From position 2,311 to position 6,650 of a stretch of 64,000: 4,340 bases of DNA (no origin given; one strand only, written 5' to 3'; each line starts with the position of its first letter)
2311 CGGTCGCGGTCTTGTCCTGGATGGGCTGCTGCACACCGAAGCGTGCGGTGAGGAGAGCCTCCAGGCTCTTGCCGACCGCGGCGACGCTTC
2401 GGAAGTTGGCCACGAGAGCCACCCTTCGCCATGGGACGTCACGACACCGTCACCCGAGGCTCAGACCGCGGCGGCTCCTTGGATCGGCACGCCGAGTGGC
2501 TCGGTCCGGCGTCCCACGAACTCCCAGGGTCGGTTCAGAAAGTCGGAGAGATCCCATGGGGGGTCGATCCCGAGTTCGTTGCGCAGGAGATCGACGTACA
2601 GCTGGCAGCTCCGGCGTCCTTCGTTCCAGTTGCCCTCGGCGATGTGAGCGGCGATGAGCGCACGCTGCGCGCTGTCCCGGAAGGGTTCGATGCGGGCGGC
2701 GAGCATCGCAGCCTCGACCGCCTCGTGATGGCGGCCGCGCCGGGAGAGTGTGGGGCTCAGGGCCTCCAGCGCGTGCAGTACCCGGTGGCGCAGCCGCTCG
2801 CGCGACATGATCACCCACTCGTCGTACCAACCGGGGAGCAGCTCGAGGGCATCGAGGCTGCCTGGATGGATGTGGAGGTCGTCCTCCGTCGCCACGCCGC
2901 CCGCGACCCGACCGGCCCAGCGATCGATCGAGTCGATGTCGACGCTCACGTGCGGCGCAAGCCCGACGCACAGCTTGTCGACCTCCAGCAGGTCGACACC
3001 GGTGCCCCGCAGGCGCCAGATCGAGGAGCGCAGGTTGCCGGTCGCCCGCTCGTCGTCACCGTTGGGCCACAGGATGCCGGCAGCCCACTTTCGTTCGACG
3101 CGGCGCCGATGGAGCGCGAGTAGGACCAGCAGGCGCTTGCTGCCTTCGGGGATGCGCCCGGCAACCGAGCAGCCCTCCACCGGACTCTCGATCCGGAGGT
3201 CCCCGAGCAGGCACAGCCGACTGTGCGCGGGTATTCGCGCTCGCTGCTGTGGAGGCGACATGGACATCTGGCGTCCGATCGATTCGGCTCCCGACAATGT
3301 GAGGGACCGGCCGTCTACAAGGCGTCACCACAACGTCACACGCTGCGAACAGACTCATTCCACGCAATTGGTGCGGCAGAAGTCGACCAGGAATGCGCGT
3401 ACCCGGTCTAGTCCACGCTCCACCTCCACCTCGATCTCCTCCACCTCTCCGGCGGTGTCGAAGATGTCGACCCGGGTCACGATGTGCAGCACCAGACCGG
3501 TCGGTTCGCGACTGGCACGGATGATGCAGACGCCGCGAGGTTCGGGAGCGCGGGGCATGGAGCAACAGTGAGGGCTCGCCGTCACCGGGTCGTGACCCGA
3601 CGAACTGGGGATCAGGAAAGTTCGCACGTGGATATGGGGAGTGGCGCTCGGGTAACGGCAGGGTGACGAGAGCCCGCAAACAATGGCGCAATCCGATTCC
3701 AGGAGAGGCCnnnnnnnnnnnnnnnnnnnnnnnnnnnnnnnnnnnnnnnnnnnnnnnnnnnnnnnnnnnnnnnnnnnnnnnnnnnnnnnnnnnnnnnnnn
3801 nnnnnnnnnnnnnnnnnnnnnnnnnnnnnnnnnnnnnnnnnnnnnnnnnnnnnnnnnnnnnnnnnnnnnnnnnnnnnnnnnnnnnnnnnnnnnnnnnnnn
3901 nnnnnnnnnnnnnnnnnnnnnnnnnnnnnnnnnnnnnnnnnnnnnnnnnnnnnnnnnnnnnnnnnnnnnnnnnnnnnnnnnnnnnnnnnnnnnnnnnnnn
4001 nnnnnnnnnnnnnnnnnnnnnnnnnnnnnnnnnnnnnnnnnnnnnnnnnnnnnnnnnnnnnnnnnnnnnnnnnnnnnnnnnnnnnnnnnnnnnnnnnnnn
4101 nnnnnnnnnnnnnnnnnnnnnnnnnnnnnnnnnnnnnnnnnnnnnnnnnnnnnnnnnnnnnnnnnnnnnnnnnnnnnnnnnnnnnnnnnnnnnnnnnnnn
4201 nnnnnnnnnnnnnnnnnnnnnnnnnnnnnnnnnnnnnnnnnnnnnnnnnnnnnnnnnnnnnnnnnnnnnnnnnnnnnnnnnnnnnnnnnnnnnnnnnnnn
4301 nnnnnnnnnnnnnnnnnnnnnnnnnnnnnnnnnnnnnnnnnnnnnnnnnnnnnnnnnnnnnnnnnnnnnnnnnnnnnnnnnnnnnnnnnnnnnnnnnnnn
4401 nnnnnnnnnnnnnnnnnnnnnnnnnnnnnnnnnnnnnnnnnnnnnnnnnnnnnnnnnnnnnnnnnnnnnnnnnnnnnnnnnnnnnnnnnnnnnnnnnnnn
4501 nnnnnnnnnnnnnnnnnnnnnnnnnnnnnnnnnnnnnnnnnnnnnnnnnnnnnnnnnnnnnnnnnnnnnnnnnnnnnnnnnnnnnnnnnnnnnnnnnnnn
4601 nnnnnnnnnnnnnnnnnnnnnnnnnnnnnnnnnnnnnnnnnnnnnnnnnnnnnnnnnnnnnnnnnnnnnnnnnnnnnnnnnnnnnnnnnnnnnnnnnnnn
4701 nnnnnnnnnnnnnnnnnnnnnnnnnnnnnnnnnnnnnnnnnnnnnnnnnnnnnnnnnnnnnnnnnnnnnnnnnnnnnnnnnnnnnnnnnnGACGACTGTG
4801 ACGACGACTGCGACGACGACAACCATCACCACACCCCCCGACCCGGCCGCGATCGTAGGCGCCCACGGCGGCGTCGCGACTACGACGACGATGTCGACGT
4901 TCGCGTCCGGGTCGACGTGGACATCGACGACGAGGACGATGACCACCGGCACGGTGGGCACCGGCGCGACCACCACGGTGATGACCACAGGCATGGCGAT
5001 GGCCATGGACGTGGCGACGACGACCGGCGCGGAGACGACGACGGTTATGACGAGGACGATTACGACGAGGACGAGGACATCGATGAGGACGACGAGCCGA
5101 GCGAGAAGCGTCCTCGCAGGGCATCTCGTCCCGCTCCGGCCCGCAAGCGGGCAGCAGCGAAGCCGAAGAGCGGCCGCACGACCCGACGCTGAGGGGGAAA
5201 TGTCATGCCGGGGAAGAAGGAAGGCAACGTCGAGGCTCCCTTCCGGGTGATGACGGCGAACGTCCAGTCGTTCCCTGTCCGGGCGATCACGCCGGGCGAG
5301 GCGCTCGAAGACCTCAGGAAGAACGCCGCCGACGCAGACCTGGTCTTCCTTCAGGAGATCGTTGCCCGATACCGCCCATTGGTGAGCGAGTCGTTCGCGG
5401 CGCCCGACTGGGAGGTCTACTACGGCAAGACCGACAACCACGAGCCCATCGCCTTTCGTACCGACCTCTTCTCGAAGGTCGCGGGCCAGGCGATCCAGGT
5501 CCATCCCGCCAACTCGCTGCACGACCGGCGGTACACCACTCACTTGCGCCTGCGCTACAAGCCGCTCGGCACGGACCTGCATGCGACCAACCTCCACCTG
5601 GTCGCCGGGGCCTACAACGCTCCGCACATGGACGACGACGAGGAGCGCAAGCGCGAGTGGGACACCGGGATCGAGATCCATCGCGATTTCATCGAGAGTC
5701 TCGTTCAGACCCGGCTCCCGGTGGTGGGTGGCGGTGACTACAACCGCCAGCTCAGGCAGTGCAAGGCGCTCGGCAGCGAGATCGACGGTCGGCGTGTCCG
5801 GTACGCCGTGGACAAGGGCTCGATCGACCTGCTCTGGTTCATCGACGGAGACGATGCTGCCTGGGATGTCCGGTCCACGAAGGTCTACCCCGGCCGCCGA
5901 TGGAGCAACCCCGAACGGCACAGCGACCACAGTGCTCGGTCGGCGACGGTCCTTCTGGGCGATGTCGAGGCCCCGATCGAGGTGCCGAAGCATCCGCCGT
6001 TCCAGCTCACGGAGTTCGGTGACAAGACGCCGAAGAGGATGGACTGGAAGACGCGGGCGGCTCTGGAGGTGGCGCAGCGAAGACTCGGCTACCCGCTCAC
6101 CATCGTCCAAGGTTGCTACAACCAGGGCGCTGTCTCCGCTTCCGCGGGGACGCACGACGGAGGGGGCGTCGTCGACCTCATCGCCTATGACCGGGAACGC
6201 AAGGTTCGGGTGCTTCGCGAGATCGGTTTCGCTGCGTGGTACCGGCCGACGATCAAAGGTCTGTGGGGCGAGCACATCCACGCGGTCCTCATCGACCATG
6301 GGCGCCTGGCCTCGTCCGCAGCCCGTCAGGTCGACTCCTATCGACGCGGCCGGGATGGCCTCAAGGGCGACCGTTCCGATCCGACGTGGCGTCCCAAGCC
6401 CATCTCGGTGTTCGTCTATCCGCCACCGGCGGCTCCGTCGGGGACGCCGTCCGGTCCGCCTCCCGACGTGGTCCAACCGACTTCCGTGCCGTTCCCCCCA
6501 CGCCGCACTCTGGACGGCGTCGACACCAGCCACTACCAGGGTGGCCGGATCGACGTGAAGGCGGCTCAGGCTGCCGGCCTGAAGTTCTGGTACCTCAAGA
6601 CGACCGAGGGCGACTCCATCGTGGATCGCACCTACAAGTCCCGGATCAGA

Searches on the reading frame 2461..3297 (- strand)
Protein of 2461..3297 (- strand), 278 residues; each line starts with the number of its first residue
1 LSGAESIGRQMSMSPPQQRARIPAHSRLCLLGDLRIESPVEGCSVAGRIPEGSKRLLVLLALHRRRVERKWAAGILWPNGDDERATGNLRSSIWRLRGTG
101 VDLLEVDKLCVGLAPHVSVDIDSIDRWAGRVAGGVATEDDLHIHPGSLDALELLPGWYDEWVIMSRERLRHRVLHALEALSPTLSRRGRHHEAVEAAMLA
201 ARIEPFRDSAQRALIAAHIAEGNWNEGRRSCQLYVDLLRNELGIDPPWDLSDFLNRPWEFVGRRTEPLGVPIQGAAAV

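Call 6: search_protein_families(library=pfam, proteins=[window:2461-3297:-], max_evalue=0.01)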
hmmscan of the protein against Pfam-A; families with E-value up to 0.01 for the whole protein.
window:2461-3297:- (278 aa): 1 family
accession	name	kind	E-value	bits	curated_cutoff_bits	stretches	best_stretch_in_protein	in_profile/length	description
PF03704.23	BTAD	-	5.4e-11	43.5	22.1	1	156-250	46-138/146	Bacterial transcriptional activator domain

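Call 9: search_protein_families(library=ncbifam, proteins=[window:2461-3297:-], max_evalue=0.01)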
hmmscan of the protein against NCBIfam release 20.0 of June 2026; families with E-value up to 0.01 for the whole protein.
window:2461-3297:- (278 aa): 0 families

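Call 107: search_protein_families(library=pfam, proteins=[window:2461-3297:-], max_evalue=1)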
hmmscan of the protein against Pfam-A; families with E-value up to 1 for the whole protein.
window:2461-3297:- (278 aa): 1 family
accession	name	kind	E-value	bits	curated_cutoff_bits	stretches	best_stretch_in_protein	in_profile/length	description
PF03704.23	BTAD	-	5.4e-11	43.5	22.1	1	156-250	46-138/146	Bacterial transcriptional activator domain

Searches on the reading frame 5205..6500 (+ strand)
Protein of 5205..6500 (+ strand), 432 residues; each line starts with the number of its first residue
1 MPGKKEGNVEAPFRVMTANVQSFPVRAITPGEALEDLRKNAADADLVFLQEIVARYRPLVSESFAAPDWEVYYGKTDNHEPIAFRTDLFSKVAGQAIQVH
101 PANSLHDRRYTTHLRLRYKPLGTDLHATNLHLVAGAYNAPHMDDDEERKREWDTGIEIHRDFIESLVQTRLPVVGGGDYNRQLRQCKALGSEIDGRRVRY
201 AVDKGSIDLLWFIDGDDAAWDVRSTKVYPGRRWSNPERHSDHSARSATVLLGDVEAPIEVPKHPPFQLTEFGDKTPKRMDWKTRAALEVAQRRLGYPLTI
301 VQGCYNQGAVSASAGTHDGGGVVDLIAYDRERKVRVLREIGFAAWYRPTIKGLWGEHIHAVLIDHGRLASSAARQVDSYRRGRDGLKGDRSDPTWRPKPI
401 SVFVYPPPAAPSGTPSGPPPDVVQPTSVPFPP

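Call 103: search_protein_families(library=pfam, proteins=[window:5205-6500:+], max_evalue=1)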
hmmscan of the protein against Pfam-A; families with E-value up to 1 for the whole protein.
window:5205-6500:+ (432 aa): 1 family
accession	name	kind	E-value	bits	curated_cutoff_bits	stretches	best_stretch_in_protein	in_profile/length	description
PF03372.29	Exo_endo_phos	-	0.038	14.2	24.5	1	16-155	1-131/225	Endonuclease/Exonuclease/phosphatase family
